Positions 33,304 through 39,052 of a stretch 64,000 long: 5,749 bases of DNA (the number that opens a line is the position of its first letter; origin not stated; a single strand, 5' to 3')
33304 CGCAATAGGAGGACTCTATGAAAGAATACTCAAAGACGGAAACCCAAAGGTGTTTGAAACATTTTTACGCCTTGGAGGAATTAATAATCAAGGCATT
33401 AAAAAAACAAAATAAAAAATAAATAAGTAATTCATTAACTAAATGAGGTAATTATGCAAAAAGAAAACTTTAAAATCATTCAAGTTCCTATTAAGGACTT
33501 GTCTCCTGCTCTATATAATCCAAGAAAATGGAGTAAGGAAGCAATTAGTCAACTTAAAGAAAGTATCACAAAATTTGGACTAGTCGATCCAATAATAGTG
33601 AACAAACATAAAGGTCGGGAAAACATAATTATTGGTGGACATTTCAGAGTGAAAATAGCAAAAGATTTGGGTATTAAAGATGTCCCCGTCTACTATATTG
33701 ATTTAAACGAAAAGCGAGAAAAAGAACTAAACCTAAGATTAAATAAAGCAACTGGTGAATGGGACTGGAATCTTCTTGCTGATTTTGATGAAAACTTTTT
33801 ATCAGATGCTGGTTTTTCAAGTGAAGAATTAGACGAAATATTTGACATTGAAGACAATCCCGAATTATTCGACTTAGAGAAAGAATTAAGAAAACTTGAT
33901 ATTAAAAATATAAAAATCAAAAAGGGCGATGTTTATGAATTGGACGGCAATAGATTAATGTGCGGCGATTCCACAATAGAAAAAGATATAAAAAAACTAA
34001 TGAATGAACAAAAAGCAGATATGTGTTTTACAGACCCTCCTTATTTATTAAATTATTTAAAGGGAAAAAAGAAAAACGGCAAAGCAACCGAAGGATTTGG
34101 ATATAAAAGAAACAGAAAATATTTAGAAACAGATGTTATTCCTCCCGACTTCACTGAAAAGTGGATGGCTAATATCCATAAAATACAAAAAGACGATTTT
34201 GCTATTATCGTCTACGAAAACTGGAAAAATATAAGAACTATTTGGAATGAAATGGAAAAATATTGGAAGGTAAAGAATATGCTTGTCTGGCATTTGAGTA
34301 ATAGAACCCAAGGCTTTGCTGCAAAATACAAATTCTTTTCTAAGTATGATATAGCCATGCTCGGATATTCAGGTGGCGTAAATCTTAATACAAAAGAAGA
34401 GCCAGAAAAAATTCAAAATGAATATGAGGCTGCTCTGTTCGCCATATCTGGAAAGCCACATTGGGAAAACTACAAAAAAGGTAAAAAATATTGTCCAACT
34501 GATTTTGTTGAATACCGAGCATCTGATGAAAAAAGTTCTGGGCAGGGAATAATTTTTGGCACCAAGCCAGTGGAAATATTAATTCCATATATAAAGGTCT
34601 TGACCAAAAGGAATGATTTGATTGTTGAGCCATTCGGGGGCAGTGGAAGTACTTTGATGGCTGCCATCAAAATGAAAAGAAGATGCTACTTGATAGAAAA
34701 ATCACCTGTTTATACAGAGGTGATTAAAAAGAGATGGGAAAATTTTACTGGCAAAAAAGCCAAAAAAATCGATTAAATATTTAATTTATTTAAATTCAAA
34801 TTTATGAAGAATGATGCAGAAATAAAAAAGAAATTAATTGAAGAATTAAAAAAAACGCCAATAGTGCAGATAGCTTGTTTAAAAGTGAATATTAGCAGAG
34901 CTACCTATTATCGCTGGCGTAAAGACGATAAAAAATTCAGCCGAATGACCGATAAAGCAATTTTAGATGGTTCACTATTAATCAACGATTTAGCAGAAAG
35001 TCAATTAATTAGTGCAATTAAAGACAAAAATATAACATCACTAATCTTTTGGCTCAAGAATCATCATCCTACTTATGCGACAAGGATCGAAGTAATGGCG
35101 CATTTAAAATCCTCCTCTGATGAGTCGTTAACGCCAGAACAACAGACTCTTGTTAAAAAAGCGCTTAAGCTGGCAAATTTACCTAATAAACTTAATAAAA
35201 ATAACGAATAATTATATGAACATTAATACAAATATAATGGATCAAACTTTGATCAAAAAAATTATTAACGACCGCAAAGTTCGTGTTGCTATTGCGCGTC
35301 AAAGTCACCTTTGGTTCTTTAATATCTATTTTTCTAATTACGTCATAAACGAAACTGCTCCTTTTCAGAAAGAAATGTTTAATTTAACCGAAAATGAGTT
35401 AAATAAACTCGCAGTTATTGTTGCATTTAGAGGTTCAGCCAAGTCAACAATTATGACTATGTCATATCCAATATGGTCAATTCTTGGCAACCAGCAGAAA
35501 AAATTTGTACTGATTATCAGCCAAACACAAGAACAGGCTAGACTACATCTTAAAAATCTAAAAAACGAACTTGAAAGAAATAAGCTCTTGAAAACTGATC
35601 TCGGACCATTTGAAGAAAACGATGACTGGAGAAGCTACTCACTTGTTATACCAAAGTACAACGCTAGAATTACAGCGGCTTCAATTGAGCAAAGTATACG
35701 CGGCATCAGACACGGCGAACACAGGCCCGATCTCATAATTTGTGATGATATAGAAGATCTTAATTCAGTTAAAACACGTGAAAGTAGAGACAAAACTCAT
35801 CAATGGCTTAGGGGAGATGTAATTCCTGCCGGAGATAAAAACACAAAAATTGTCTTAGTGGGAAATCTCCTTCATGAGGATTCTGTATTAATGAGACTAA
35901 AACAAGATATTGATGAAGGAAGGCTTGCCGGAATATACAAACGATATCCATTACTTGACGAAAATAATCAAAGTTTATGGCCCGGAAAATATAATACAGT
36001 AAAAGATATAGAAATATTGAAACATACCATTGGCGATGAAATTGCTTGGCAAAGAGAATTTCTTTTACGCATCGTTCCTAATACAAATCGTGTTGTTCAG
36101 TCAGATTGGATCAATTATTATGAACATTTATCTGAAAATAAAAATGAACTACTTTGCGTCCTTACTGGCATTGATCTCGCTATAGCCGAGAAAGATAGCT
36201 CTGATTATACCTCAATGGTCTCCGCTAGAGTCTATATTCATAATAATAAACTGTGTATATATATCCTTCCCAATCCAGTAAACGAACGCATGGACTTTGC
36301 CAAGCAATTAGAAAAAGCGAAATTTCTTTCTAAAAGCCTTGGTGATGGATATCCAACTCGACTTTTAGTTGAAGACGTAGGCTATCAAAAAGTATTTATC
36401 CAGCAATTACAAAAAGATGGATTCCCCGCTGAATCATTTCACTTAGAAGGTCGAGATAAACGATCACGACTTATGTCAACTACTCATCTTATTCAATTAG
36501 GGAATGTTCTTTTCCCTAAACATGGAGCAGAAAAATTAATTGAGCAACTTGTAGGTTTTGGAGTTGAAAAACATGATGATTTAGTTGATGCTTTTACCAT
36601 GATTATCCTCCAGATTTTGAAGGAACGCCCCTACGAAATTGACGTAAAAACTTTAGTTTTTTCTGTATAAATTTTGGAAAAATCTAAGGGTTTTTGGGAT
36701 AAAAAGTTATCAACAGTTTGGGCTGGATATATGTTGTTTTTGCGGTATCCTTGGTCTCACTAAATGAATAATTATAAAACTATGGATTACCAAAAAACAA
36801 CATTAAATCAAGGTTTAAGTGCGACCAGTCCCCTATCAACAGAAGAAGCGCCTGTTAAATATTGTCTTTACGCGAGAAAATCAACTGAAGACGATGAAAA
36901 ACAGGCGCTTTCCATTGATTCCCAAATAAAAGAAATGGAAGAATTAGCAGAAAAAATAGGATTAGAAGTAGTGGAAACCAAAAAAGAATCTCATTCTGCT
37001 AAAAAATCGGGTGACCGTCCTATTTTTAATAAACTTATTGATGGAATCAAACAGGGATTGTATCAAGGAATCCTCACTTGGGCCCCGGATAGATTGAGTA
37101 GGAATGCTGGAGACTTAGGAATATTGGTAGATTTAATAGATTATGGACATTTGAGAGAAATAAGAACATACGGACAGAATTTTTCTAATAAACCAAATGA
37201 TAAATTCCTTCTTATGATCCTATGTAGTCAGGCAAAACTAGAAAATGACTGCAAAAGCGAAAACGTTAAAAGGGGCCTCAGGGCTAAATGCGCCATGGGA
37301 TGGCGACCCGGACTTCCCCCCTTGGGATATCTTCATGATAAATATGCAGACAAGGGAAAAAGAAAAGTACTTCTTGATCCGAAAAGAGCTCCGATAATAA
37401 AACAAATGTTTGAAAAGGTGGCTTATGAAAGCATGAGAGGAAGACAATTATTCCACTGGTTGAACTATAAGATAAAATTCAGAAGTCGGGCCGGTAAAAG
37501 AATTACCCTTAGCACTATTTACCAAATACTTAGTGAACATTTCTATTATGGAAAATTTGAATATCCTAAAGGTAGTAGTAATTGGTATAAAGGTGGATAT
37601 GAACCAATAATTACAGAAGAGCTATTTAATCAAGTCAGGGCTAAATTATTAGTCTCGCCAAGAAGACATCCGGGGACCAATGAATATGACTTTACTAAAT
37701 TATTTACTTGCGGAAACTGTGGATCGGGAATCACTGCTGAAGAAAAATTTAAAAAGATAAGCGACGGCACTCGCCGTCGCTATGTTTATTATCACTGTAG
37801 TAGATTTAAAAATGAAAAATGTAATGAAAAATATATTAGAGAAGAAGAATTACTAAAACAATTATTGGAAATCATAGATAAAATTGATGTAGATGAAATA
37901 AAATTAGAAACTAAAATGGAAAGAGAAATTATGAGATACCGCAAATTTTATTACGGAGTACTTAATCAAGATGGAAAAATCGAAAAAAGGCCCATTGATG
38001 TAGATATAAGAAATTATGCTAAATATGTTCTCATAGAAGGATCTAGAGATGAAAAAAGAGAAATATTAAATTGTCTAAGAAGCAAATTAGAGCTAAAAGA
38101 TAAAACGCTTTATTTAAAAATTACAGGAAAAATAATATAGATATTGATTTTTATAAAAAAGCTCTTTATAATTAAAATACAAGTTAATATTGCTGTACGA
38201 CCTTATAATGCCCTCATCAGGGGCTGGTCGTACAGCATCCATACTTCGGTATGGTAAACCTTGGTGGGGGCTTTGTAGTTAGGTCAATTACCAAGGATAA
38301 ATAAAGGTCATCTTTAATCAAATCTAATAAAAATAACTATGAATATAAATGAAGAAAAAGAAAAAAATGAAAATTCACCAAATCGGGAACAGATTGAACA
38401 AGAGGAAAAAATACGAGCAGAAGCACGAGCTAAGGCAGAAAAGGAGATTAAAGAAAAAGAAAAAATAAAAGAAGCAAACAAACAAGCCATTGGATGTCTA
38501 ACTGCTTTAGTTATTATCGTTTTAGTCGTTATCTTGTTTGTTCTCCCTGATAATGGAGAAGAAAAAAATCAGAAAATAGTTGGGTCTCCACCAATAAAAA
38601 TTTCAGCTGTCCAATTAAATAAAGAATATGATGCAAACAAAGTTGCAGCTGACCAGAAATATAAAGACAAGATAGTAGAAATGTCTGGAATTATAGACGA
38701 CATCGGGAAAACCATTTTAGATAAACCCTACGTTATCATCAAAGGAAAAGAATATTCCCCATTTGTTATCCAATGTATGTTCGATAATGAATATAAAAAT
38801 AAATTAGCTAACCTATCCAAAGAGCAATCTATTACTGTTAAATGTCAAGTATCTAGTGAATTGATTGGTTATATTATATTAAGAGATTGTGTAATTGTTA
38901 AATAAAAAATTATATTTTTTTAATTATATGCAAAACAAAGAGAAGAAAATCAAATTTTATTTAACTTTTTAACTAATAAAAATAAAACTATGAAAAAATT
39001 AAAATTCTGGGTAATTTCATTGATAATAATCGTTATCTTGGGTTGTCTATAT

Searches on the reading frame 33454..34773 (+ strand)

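Call 93: search_protein_families(library=pfam, max_evalue=0.001, proteins=[window:33454-34773:+])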
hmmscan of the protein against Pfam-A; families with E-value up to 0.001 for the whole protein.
window:33454-34773:+ (440 aa): 2 families
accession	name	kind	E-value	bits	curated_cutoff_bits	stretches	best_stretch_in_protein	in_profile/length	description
PF01555.25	N6_N4_Mtase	-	2e-20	74.1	26.7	1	189-426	2-221/221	DNA methylase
PF02195.25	ParB_N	-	1.8e-11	44.4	26.3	1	8-89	3-85/95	ParB N-terminal domain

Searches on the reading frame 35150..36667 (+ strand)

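Call 93: search_protein_families(library=pfam, max_evalue=0.001, proteins=[window:35150-36667:+])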
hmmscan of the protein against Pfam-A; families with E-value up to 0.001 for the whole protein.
window:35150-36667:+ (506 aa): 1 family
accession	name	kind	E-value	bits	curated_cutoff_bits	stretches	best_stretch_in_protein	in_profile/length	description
PF17289.8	Terminase_6C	-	0.00098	19.6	22.6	0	347-487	7-153/155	Terminase RNaseH-like domain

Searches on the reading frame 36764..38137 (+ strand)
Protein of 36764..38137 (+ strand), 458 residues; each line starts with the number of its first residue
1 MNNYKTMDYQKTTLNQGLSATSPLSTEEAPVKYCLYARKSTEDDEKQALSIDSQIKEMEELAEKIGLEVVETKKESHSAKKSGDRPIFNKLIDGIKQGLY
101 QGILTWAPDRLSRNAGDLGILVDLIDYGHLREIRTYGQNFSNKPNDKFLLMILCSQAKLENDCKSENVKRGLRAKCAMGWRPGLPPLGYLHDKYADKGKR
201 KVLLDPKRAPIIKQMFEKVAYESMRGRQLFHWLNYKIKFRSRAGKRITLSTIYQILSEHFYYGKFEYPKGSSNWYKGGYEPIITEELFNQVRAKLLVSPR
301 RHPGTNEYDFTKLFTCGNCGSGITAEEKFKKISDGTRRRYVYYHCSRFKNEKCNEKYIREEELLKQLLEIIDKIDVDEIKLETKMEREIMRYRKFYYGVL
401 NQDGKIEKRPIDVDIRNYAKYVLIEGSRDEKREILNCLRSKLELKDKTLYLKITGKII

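Call 93: search_protein_families(library=pfam, max_evalue=0.001, proteins=[window:36764-38137:+])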
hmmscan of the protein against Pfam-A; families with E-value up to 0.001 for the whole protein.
window:36764-38137:+ (458 aa): 3 families
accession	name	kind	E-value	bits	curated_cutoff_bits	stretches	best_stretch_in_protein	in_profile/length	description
PF00239.26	Resolvase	-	4.8e-20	72.6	23.3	1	35-179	3-143/145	Resolvase, N terminal domain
PF07508.19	Recombinase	-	1.8e-12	47.8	21.1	1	206-295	1-99/102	Recombinase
PF13408.12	Zn_ribbon_recom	-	4.9e-09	36.9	25.3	1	310-369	2-55/58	Recombinase zinc beta ribbon domain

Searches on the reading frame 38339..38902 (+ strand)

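Call 93: search_protein_families(library=pfam, max_evalue=0.001, proteins=[window:38339-38902:+])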
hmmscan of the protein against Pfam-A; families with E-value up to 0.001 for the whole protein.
window:38339-38902:+ (188 aa): 1 family
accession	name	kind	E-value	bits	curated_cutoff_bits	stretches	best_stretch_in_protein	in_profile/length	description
PF12869.13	tRNA_anti-like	-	5.2e-22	78.4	23.5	1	58-185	14-146/146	tRNA_anti-like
